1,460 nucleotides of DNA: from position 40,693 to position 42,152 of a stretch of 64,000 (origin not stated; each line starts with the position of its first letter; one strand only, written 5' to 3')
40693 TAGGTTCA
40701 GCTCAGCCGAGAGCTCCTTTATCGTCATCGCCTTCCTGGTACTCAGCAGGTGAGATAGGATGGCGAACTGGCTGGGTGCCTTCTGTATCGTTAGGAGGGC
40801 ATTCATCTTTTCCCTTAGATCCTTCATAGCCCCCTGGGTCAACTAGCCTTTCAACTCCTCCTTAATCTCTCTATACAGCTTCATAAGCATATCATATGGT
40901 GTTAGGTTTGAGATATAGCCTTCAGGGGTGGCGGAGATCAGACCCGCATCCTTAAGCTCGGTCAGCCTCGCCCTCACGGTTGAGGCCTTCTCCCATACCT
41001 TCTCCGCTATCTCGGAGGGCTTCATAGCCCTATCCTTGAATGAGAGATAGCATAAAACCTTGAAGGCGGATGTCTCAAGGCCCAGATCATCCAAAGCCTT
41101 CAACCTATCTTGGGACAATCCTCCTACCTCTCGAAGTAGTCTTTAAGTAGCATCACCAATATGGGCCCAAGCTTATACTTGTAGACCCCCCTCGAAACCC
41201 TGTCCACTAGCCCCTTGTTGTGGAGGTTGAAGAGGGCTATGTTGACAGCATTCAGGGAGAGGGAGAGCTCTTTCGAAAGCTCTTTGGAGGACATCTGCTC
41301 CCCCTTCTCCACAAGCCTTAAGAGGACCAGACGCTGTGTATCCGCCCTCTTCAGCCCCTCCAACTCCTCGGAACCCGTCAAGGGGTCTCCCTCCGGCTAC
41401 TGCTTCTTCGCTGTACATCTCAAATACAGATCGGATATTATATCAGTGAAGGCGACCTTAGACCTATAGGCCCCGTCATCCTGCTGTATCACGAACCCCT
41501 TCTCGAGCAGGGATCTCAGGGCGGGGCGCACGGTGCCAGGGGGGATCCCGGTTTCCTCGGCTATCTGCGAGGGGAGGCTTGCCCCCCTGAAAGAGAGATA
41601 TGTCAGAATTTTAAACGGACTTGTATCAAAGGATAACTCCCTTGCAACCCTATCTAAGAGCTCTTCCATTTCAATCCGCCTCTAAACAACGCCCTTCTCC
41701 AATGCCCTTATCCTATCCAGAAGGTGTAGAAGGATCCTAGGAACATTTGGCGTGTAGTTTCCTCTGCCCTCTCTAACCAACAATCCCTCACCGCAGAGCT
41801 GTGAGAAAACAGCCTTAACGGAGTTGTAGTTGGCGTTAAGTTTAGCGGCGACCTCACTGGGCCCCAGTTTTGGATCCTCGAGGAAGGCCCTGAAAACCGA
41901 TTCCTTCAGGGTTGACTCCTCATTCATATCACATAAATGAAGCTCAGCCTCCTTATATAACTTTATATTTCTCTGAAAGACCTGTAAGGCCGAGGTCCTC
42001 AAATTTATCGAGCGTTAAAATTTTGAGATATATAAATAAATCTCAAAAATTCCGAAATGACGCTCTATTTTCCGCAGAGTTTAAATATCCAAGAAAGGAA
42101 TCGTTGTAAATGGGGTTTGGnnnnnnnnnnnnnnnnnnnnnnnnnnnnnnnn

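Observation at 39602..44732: Seven small wHTH genes next to a stand-alone NurA-like nuclease / HerA-like ATPase pair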

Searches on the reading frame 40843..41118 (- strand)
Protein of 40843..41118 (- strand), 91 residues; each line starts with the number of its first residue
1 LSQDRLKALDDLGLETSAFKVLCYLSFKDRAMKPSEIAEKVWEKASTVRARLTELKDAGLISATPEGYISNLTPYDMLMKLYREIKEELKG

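Call 3: search_protein_families(library=pfam, proteins=[window:40843-41118:-], max_evalue=1)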
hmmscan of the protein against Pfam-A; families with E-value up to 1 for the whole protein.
window:40843-41118:- (91 aa): 13 families
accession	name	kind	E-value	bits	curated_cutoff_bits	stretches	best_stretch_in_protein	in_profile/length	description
PF03444.21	HrcA_DNA-bdg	-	0.00016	21.7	21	1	28-78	20-73/79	Winged helix-turn-helix transcription repressor, HrcA DNA-binding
PF09339.16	HTH_IclR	-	0.0038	17.4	22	1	18-62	5-49/52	IclR helix-turn-helix domain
PF12840.13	HTH_20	-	0.0053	17.1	27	1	29-61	16-48/51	Helix-turn-helix domain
PF01022.26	HTH_5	-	0.0054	17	22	1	20-62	6-46/47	Bacterial regulatory protein, arsR family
PF01978.25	TrmB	-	0.0062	16.8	25.6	1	9-67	1-58/68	Sugar-specific transcriptional regulator TrmB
PF13412.12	HTH_24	-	0.0068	16.4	21.9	1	19-61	6-47/48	Winged helix-turn-helix DNA-binding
PF13730.12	HTH_36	-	0.009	16.2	25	1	13-61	2-55/55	Helix-turn-helix domain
PF25212.1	HVO_A0114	-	0.019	15.2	27.6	1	32-76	37-82/84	HVO_A0114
PF02082.26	Rrf2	-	0.025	15.2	30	1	18-63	8-55/132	Iron-dependent Transcriptional regulator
PF01047.28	MarR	-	0.046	14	24.6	1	18-62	5-48/59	MarR family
PF25213.1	HVO_A0261_N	-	0.055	13.8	35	1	28-68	21-61/86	HVO_A0261 N-terminal domain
PF01325.25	Fe_dep_repress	-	0.084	13.5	26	1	31-65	22-56/60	Iron dependent repressor, N-terminal DNA binding domain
PF02002.24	TFIIE_alpha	-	0.14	12.5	22.9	1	15-63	12-59/105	TFIIE alpha subunit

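Call 4: search_protein_families(library=padloc, proteins=[window:40843-41118:-], max_evalue=1)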
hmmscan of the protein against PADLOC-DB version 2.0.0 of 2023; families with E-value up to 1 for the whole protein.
window:40843-41118:- (91 aa): 13 families
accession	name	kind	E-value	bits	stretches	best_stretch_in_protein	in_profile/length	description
PDLC01858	CARF3--CARF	-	4.3e-05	21.5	1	5-71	133-197/204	-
PDLC01879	CARF3--CARF_TM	-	0.00013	19.7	1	14-74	154-211/222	-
PDLC01268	CasR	-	0.00018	19.5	1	12-67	120-173/179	"CAS-I,CAS-II,CAS-III,CAS-IV,CAS-V,CAS-VI; associated_signaling"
PDLC01848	CARF3--CARF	-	0.00041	18.1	1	14-71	135-184/197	-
PDLC01438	Csa3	-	0.00048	18.3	1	15-74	147-203/305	"CAS-I,CAS-II,CAS-III,CAS-IV,CAS-V,CAS-VI; associated_signaling"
PDLC01434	CasR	-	0.0005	18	1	13-63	125-173/191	"CAS-I,CAS-II,CAS-III,CAS-IV,CAS-V,CAS-VI; associated_signaling"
PDLC01850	CARF3--CARF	-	0.00071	17.5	1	17-63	146-191/209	-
PDLC01720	Csa3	-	0.001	17.6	1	7-84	32-91/118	Csa3_1_CAS-I-II-III-IV-V-VI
PDLC01044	Csa3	-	0.0042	15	1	15-67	135-183/194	Type I-A associated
PDLC01857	CARF3--CARF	-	0.0062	14.2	1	22-63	134-175/201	-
PDLC01852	CARF3--CARF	-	0.0083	14.1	1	17-68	144-194/208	-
PDLC01866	CARF3--CARF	-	0.011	13.8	1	17-67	140-189/207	-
PDLC04368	PDC-M05A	-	0.015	13.2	1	20-67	17-65/201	-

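Call 5: search_protein_families(library=ncbifam, proteins=[window:40843-41118:-], max_evalue=1)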
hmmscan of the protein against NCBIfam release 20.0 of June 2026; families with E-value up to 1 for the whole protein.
window:40843-41118:- (91 aa): 8 families
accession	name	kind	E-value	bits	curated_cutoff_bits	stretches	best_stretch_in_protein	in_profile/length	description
NF033788.1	HTH_metalloreg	subfamily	0.00056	19.7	55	1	19-67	14-61/77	metalloregulator ArsR/SmtB family transcription factor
NF041413.1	ArsR_Rv2640c_fam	equivalog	0.0036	17.7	155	1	5-67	35-94/118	Rv2640c family ArsR-like transcriptional regulator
NF047906.1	CdPbTransRegCmtR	equivalog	0.0043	17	150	1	4-68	6-71/104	Cd(II)/Pb(II)-sensing metalloregulatory transcriptional regulator CmtR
TIGR01884.1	cas_HTH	subfamily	0.0046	16.4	60.2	1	13-64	139-189/202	CRISPR-associated CARF protein Csa3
NF040939.2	trans_reg_lrs14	equivalog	0.0055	16.7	90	1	13-62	18-67/103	Lrs14 family HTH-type transcriptional regulator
NF033789.1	repress_SdpR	subfamily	0.011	15.6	100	1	27-67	17-57/79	autorepressor SdpR family transcription factor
NF053606.1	Sta1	subfamily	0.089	12.9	80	1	13-64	17-67/100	Sta1 family transcriptional regulator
NF053755.1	MsvR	equivalog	0.12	12.1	220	1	27-65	22-60/236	transcriptional factor MsvR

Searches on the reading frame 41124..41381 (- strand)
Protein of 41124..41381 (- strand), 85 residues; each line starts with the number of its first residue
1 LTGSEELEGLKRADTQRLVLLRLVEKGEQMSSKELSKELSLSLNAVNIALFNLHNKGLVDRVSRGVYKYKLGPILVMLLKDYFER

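Call 3: search_protein_families(library=pfam, proteins=[window:41124-41381:-], max_evalue=1)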
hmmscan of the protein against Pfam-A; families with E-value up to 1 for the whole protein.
window:41124-41381:- (85 aa): 22 families
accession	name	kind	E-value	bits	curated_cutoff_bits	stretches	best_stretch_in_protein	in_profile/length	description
PF13412.12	HTH_24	-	1.7e-05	24.7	21.9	1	15-59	3-47/48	Winged helix-turn-helix DNA-binding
PF01978.25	TrmB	-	2e-05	24.8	25.6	1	19-71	13-64/68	Sugar-specific transcriptional regulator TrmB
PF12802.13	MarR_2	-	0.00015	22.3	27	1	9-63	2-54/61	MarR family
PF13338.12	AbiEi_4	-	0.0005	20.5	25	1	52-67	31-46/49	Transcriptional regulator, AbiEi antitoxin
PF02002.24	TFIIE_alpha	-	0.0011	19.3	22.9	1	16-61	15-59/105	TFIIE alpha subunit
PF00392.27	GntR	-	0.0012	18.9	27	1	23-64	17-59/64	Bacterial regulatory proteins, gntR family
PF02082.26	Rrf2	-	0.0068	17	30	1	18-61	12-55/132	Iron-dependent Transcriptional regulator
PF01022.26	HTH_5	-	0.0082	16.4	22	1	15-60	2-46/47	Bacterial regulatory protein, arsR family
PF10007.15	DUF2250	-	0.011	16.3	24.4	1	14-68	7-61/93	Uncharacterized protein conserved in archaea (DUF2250)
PF01047.28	MarR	-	0.011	16.1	24.6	1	17-62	5-50/59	MarR family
PF08279.18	HTH_11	-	0.011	16.1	25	1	17-48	3-34/55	HTH domain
PF12840.13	HTH_20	-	0.017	15.5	27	1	17-46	6-35/51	Helix-turn-helix domain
PF02295.23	z-alpha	-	0.023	15.2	21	1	13-61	3-53/67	Adenosine deaminase z-alpha domain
PF14338.12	Mrr_N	-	0.029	14.9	29.5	1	40-68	48-76/87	Mrr N-terminal domain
PF01726.22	LexA_DNA_bind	-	0.031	14.5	23.7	1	26-62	22-59/65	LexA DNA binding domain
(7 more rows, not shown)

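Call 4: search_protein_families(library=padloc, proteins=[window:41124-41381:-], max_evalue=1)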
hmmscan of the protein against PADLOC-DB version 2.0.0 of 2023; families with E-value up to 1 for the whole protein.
window:41124-41381:- (85 aa): 19 families
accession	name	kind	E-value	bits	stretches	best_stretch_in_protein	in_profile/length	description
PDLC01879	CARF3--CARF_TM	-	8.2e-05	20.3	1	16-80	157-221/222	-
PDLC02267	AbiEi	-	9e-05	20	1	18-68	8-59/252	AbiEi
PDLC01434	CasR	-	0.00014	19.8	1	16-72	129-186/191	"CAS-I,CAS-II,CAS-III,CAS-IV,CAS-V,CAS-VI; associated_signaling"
PDLC01438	Csa3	-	0.00038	18.6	1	13-69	146-199/305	"CAS-I,CAS-II,CAS-III,CAS-IV,CAS-V,CAS-VI; associated_signaling"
PDLC01866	CARF3--CARF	-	0.00049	18.1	1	12-63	136-187/207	-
PDLC02235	AbiEi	-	0.00049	17.8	1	24-70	12-63/240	AbiEi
PDLC02283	AbiEi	-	0.00052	17.8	1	13-69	3-54/201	AbiEi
PDLC02226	AbiEi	-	0.00063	17.6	1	25-69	15-57/202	AbiEi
PDLC01044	Csa3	-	0.0011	16.9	1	12-75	133-193/194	Type I-A associated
PDLC01268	CasR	-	0.0025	15.8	1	16-65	125-173/179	"CAS-I,CAS-II,CAS-III,CAS-IV,CAS-V,CAS-VI; associated_signaling"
PDLC01858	CARF3--CARF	-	0.0031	15.4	1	14-69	143-197/204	-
PDLC01848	CARF3--CARF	-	0.0037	14.9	1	12-63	134-183/197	-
PDLC02265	AbiEi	-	0.0048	14.6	1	18-70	5-52/198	AbiEi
PDLC01857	CARF3--CARF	-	0.0051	14.4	1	5-82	121-196/201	-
PDLC02232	AbiEi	-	0.0056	14.6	1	30-71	21-62/177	AbiEi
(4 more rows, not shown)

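Call 5: search_protein_families(library=ncbifam, proteins=[window:41124-41381:-], max_evalue=1)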
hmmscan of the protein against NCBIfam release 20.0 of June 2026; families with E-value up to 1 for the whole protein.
window:41124-41381:- (85 aa): 25 families
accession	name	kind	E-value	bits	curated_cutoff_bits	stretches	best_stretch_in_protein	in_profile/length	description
NF040939.2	trans_reg_lrs14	equivalog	6.7e-08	32.5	90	1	13-63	20-70/103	Lrs14 family HTH-type transcriptional regulator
NF053606.1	Sta1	subfamily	2e-06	27.8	80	1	13-64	21-69/100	Sta1 family transcriptional regulator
TIGR04176.1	MarR_EPS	equivalog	7.3e-06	26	88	1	14-60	3-49/105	MarR family EPS-associated transcriptional regulator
TIGR00373.1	TIGR00373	equivalog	4.1e-05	23.1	149.5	1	15-62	15-61/162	transcription factor E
NF033788.1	HTH_metalloreg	subfamily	0.00019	21.2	55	1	13-67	9-63/77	metalloregulator ArsR/SmtB family transcription factor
TIGR01884.1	cas_HTH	subfamily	0.00048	19.6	60.2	1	15-65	143-193/202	CRISPR-associated CARF protein Csa3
NF038251.1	AdcR_fam_Zn_TF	equivalog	0.0059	16.8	175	1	11-61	33-81/143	zinc-dependent MarR family transcriptional regulator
NF004910.0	PRK06266.1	equivalog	0.0076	15.4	180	1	14-60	28-74/185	transcription initiation factor E subunit alpha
NF050133.1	TransRegFabT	equivalog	0.01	16.1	200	1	24-63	38-77/138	fatty acid biosynthesis transcriptional regulator FabT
NF041413.1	ArsR_Rv2640c_fam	equivalog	0.015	15.7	155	1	17-69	44-98/118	Rv2640c family ArsR-like transcriptional regulator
NF003210.0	PRK04172.1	equivalog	0.015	14.1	350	1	18-70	9-61/496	phenylalanine--tRNA ligase subunit alpha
NF053758.1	ChrTpTrnRegChrS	equivalog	0.017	14.9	250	1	13-72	13-71/158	chromate efflux transcriptional regulator ChrS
NF008847.0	PRK11886.1-2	equivalog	0.017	14.4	293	1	13-81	3-70/320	bifunctional biotin--[acetyl-CoA-carboxylase] ligase/biotin operon repressor BirA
TIGR02702.1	SufR_cyano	equivalog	0.02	14.6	178.8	1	15-61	2-47/208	iron-sulfur cluster biosynthesis transcriptional regulator SufR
NF047376.1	TAA_AbiEi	equivalog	0.026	14.2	150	1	30-71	21-63/172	type IV toxin-antitoxin system AbiEi family antitoxin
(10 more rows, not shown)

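Call 94: find_related_loci(query=A7, collection=metagenome_contigs, flank=6000)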
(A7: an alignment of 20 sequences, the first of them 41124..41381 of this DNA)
Query A7 (85 aa) in metagenome_contigs; peptide patterns used: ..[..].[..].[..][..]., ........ (x = any residue, [..] = any of these).
346 stretches matched a pattern; 161 encode a relative of the query (tblastn E <= 1e-3); the best 80 are kept; 80 distinct loci.
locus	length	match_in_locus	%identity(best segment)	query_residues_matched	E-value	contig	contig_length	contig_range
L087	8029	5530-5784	93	1-85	8e-48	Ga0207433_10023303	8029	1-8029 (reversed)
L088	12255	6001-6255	82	1-85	7e-42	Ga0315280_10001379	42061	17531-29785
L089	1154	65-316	77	1-84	4e-41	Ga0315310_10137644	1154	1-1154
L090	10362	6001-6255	75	1-85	1e-39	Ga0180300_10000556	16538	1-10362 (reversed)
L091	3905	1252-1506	78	1-85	3e-39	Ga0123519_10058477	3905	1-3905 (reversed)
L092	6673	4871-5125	78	1-85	3e-39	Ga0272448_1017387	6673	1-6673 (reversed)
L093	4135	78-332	73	1-85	1e-38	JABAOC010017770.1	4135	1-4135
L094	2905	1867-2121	75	1-85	1e-38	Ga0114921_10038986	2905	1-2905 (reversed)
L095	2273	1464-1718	74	1-85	3e-38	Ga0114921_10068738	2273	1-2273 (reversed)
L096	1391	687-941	72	1-85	3e-39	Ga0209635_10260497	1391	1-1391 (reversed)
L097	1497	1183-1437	73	1-85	8e-39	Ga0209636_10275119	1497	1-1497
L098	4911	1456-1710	74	1-85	2e-38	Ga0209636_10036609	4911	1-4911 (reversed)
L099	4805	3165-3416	71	1-84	5e-38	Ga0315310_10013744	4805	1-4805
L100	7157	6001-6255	71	1-85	5e-38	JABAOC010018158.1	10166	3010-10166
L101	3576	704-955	71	1-84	5e-38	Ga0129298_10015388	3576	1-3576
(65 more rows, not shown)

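Call 97: search_solved_structures(query=A7, max_evalue=1)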
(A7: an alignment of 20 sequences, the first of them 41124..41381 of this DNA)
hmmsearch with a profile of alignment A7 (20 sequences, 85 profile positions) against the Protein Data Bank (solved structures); distinct sequences matched with E-value up to 1: 32.
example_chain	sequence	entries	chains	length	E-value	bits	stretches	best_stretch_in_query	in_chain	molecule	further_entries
1q1h_A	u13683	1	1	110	0.0018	21.4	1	18-60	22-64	Transcription Factor E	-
2d1h_A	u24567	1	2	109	0.0031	20.7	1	12-62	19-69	109aa long hypothetical transcriptional regulator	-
5yhx_A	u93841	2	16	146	0.015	18.5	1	12-60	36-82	Zinc transport transcriptional regulator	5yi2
5yhy_A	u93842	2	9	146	0.015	18.4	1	11-60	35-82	Zinc transport transcriptional regulator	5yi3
6j05_A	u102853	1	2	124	0.016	18.4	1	18-83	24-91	Transcriptional regulator ArsR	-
5yi0_B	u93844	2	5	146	0.018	18.2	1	13-60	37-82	Zinc transport transcriptional regulator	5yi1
7ueb_E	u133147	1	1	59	0.021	18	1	15-60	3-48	PscE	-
5yhz_A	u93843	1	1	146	0.022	17.9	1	11-60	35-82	Zinc transport transcriptional regulator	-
3fms_A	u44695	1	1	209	0.023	17.9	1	24-64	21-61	Transcriptional regulator, GntR family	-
3sxy_A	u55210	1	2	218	0.024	17.8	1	24-64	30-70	Transcriptional regulator, GntR family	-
4wsz_A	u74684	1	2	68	0.034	17.3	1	20-72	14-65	Response regulator receiver domain protein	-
4wt0_B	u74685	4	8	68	0.059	16.6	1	20-72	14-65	Response regulator receiver domain protein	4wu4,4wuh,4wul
5hev_A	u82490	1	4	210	0.062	16.5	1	20-73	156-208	Response regulator protein VraR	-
2pex_A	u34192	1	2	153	0.064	16.4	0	11-34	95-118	Transcriptional regulator OhrR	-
6fi9_A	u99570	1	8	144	0.079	16.2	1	11-60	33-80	Transcriptional regulator ZitR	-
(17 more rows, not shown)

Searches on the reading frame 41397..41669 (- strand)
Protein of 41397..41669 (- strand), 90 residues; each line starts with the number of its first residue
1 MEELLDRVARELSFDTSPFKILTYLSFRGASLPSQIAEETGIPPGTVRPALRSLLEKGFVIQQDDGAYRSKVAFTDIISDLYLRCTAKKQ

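Call 3: search_protein_families(library=pfam, proteins=[window:41397-41669:-], max_evalue=1)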
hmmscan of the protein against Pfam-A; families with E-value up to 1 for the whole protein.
window:41397-41669:- (90 aa): 21 families
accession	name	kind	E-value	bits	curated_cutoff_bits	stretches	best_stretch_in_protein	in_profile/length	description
PF09339.16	HTH_IclR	-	8.5e-07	29.1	22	1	20-63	7-51/52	IclR helix-turn-helix domain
PF01978.25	TrmB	-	7.8e-06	26.1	25.6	1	20-65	12-57/68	Sugar-specific transcriptional regulator TrmB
PF12802.13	MarR_2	-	5.6e-05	23.7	27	1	20-66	9-56/61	MarR family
PF13412.12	HTH_24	-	0.00012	22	21.9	1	19-60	6-47/48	Winged helix-turn-helix DNA-binding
PF01022.26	HTH_5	-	0.00024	21.3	22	1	20-60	6-45/47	Bacterial regulatory protein, arsR family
PF14394.12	DUF4423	-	0.00048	20.4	30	1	12-80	17-86/165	Domain of unknown function (DUF4423)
PF01047.28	MarR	-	0.0016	18.7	24.6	1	19-62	6-49/59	MarR family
PF05732.17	RepL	-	0.0016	18.4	20.3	1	35-68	80-113/164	Firmicute plasmid replication protein (RepL)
PF08221.17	HTH_9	-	0.0024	18.4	23.4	1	14-60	11-57/62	RNA polymerase III subunit RPC82 helix-turn-helix domain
PF03428.19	RP-C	-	0.0039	17.5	24.4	1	35-67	76-108/175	Replication protein C N-terminal domain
PF22798.2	DUF5817_CT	-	0.0041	17.4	29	1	37-69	22-53/54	DUF5817, C-terminal domain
PF12840.13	HTH_20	-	0.0055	17.1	27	1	20-60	8-48/51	Helix-turn-helix domain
PF02002.24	TFIIE_alpha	-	0.0083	16.4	22.9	1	3-60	1-57/105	TFIIE alpha subunit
PF00392.27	GntR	-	0.016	15.3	27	1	30-64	22-58/64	Bacterial regulatory proteins, gntR family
PF25213.1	HVO_A0261_N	-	0.023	15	35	1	29-69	23-62/86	HVO_A0261 N-terminal domain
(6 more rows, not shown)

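Call 4: search_protein_families(library=padloc, proteins=[window:41397-41669:-], max_evalue=1)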
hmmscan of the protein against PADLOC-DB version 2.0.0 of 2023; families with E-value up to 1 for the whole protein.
window:41397-41669:- (90 aa): 9 families
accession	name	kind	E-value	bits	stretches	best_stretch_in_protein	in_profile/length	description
PDLC01858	CARF3--CARF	-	2.1e-05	22.5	1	8-71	137-198/204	-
PDLC01848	CARF3--CARF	-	0.00019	19.1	1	15-64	136-183/197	-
PDLC01044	Csa3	-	0.00023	19.1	1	12-68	132-184/194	Type I-A associated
PDLC01434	CasR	-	0.00063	17.7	1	15-64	127-175/191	"CAS-I,CAS-II,CAS-III,CAS-IV,CAS-V,CAS-VI; associated_signaling"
PDLC01268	CasR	-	0.0019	16.2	1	17-66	125-173/179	"CAS-I,CAS-II,CAS-III,CAS-IV,CAS-V,CAS-VI; associated_signaling"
PDLC01438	Csa3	-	0.006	14.7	1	11-66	144-194/305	"CAS-I,CAS-II,CAS-III,CAS-IV,CAS-V,CAS-VI; associated_signaling"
PDLC03963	SoFic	-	0.03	11.7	1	22-73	299-349/361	-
PDLC01720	Csa3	-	0.034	12.7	1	22-68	44-83/118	Csa3_1_CAS-I-II-III-IV-V-VI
PDLC04133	mad1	-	0.04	12.2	1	34-54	9-29/60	mads_1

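Call 5: search_protein_families(library=ncbifam, proteins=[window:41397-41669:-], max_evalue=1)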
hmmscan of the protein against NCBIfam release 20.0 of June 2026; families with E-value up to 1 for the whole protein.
window:41397-41669:- (90 aa): 12 families
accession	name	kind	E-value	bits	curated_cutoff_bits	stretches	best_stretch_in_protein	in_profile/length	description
TIGR01884.1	cas_HTH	subfamily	0.0039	16.6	60.2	1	15-63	141-189/202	CRISPR-associated CARF protein Csa3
NF047392.1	TransRegTrmBHalo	equivalog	0.0098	14.9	500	1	4-64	8-68/349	HTH-type sugar sensing transcriptional regulator TrmB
TIGR04176.1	MarR_EPS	equivalog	0.016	15.3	88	1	17-73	5-61/105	MarR family EPS-associated transcriptional regulator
NF040851.1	tran_reg_TrmB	equivalog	0.018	14.2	600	1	18-79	18-80/338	HTH-type sugar-sensing transcriptional regulator TrmB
NF007227.0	PRK09645.1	subfamily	0.037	13.9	202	1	21-49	130-157/177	sigma-70 family RNA polymerase sigma factor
NF033788.1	HTH_metalloreg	subfamily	0.044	13.6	55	1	19-67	14-62/77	metalloregulator ArsR/SmtB family transcription factor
NF007341.0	PRK09834.1-3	equivalog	0.045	12.9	269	1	29-71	26-69/274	DNA-binding transcriptional regulator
TIGR02431.1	pcaR_pcaU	subfamily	0.051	12.9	284.75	1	34-68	28-61/248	beta-ketoadipate pathway transcriptional regulators, PcaR/PcaU/PobR family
NF050133.1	TransRegFabT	equivalog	0.057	13.7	200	1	31-65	44-78/138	fatty acid biosynthesis transcriptional regulator FabT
TIGR02937.1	sigma70-ECF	superfamily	0.11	12.1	42.9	1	34-57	137-160/165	sigma-70 family RNA polymerase sigma factor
NF047390.1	TransRegTrmBL1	equivalog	0.13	11.2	650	1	22-60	21-61/341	HTH-type sugar sensing transcriptional regulator TrmBL1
NF047906.1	CdPbTransRegCmtR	equivalog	0.18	11.7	150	1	3-67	9-71/104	Cd(II)/Pb(II)-sensing metalloregulatory transcriptional regulator CmtR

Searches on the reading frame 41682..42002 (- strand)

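Call 3: search_protein_families(library=pfam, proteins=[window:41682-42002:-], max_evalue=1)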
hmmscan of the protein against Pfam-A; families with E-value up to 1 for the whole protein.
window:41682-42002:- (106 aa): 3 families
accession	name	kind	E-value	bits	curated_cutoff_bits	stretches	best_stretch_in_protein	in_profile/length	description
PF01978.25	TrmB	-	0.041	14.2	25.6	1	35-79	12-56/68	Sugar-specific transcriptional regulator TrmB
PF24270.1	HTH_Cmi2_C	-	0.068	13.9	27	1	25-80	69-123/125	Cmi2, C-terminal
PF03965.22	Penicillinase_R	-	0.088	13.6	22.6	1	32-88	4-67/115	Penicillinase repressor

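Call 4: search_protein_families(library=padloc, proteins=[window:41682-42002:-], max_evalue=1)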
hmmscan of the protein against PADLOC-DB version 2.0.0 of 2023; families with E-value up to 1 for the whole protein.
window:41682-42002:- (106 aa): 4 families
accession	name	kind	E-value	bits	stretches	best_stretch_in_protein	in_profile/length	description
PDLC03963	SoFic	-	0.00093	16.7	1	5-86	267-351/361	-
PDLC01850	CARF3--CARF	-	0.0017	16.2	1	26-82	140-196/209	-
PDLC02258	AbiEi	-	0.0028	15.8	1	53-84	23-54/196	AbiEi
PDLC02229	AbiEi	-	0.011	14.4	1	57-84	28-55/131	AbiEi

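Call 5: search_protein_families(library=ncbifam, proteins=[window:41682-42002:-], max_evalue=1)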
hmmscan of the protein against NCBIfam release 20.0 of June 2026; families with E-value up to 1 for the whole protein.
window:41682-42002:- (106 aa): 2 families
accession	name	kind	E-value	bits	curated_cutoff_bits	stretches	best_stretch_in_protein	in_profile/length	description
NF052285.1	GABA_TF_GabR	exception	0.033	13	600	1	31-85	7-64/456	MocR-like transcriptional regulator GabR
NF046095.1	flg_dep_Cj0814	subfamily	0.23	11.3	80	1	9-67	157-208/224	Cj0814 family flagellar-dependent secreted protein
